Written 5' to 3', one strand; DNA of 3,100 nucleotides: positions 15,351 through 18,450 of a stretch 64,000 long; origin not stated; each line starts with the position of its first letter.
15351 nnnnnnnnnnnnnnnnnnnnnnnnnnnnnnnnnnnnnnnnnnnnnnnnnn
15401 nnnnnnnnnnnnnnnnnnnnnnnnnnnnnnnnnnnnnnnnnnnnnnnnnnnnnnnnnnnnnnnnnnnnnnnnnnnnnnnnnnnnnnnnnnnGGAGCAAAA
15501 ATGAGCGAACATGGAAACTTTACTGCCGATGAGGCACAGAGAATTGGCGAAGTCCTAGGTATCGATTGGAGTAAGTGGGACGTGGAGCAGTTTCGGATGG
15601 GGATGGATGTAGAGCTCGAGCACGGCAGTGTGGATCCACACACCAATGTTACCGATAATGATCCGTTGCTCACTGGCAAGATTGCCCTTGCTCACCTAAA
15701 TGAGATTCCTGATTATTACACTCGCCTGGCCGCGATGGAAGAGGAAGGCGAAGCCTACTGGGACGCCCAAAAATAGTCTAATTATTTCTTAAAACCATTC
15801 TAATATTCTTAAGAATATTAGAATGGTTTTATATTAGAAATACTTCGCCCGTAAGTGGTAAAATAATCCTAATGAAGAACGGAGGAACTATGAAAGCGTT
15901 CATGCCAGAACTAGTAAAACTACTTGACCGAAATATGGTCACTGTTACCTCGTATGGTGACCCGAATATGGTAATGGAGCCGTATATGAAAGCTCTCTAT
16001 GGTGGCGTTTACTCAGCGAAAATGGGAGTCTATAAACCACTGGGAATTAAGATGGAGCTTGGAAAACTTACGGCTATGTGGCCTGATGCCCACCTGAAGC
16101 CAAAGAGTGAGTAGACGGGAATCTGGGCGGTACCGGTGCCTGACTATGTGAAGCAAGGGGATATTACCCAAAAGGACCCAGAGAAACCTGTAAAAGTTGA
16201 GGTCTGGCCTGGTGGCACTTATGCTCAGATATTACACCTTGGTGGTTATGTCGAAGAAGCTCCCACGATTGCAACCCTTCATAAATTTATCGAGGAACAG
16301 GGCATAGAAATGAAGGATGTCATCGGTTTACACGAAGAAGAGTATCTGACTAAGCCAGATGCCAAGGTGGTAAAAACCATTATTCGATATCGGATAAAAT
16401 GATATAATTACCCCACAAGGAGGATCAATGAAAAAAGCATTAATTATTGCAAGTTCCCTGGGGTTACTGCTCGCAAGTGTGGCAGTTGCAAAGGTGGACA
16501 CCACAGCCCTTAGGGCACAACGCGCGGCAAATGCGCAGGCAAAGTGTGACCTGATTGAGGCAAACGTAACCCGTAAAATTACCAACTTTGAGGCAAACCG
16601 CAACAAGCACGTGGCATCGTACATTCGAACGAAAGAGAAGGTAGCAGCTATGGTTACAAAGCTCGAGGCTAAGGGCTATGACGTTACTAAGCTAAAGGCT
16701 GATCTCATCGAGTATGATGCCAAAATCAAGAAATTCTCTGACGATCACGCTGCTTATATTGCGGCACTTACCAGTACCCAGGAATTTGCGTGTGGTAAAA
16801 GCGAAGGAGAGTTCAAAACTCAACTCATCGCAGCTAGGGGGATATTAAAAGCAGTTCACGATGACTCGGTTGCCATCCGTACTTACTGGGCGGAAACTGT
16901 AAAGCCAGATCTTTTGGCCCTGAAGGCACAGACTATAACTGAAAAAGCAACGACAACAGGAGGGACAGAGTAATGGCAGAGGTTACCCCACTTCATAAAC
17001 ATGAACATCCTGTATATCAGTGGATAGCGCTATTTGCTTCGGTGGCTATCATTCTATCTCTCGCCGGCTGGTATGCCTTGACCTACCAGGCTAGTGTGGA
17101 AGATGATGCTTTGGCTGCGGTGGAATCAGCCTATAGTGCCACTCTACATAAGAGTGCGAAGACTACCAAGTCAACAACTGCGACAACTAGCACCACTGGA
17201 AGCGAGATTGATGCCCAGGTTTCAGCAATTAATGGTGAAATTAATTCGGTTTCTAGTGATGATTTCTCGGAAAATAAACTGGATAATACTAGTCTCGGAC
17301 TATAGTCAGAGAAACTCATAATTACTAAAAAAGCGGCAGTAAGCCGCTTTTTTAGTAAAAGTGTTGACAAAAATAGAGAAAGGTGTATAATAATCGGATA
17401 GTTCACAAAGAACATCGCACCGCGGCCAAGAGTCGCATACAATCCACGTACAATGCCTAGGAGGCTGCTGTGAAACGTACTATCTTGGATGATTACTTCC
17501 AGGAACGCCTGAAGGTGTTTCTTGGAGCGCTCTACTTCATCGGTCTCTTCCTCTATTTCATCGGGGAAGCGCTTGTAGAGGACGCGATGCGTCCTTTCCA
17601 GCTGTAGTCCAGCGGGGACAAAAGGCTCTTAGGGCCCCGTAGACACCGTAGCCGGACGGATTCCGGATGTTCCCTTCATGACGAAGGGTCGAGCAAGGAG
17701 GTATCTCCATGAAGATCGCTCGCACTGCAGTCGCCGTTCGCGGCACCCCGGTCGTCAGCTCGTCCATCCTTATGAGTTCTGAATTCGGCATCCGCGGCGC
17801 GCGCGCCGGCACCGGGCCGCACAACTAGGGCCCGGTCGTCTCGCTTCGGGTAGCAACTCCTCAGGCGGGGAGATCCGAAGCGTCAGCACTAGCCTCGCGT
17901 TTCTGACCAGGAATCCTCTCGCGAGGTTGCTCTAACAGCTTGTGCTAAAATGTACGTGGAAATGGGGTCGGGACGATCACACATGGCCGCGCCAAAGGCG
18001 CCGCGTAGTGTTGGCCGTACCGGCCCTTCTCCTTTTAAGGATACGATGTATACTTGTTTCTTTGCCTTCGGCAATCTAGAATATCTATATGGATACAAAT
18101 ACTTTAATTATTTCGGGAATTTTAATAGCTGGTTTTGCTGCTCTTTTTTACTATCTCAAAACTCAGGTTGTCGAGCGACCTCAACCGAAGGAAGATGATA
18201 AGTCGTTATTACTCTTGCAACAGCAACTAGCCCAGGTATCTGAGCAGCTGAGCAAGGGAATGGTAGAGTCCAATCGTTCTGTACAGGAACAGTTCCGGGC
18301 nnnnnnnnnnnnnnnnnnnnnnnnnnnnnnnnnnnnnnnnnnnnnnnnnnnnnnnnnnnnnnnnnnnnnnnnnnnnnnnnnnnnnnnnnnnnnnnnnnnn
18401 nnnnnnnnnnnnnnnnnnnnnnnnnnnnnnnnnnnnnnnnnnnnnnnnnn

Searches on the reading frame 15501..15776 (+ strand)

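Call 75: search_protein_families(library=pfam, proteins=[window:15501-15776:+], max_evalue=0.001)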
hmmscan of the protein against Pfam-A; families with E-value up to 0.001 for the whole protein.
window:15501-15776:+ (91 aa): 1 family
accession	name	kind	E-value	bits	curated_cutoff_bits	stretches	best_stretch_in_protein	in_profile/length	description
PF18905.5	DUF5661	-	9.6e-25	87.1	27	1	12-82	1-65/65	Protein of unknown function (DUF5661)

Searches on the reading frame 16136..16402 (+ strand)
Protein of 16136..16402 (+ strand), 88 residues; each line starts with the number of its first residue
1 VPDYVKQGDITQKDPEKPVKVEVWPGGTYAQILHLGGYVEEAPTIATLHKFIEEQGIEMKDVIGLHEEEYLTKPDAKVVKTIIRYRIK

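Call 75: search_protein_families(library=pfam, proteins=[window:16136-16402:+], max_evalue=0.001)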
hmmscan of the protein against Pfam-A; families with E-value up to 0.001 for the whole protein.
window:16136-16402:+ (88 aa): 1 family
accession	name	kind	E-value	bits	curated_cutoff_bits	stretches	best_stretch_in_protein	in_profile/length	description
PF06445.20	GyrI-like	-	6.4e-07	30.2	26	1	14-76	79-140/155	GyrI-like small molecule binding domain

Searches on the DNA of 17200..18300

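Call 61: search_rna_families(source=window, start=17200, end=18300, threshold=evalue, max_evalue=1)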
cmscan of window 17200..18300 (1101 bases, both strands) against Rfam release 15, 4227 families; matches with E-value up to 1: 6.
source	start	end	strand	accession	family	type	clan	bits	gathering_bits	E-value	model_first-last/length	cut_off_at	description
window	17279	17356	+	RF02891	AgrB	Gene; antisense;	-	23.4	40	0.26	1-84/84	no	ArsR-gov region gene B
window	17237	17357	+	RF02432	SpF25_sRNA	Gene; sRNA;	-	23.1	48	0.41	1-102/102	no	Streptococcus sRNA SpF25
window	17320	17391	-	RF02059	STnc50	Gene; sRNA;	-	21.4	55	0.85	1-84/84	no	Salmonella enterica sRNA STnc40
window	17322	17356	-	RF03474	mir-4766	Gene; miRNA;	-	21.2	72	0.3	1-56/56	no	mir-4766 microRNA precursor family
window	18149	18269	-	RF00420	SNORA61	Gene; snRNA; snoRNA; HACA-box;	-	20.2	74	0.36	1-132/132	no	Small nucleolar RNA SNORA61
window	17322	17358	-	RF04195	MIR6217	Gene; miRNA;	-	18.7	110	0.17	1-228/228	no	MIR6217 microRNA precursor family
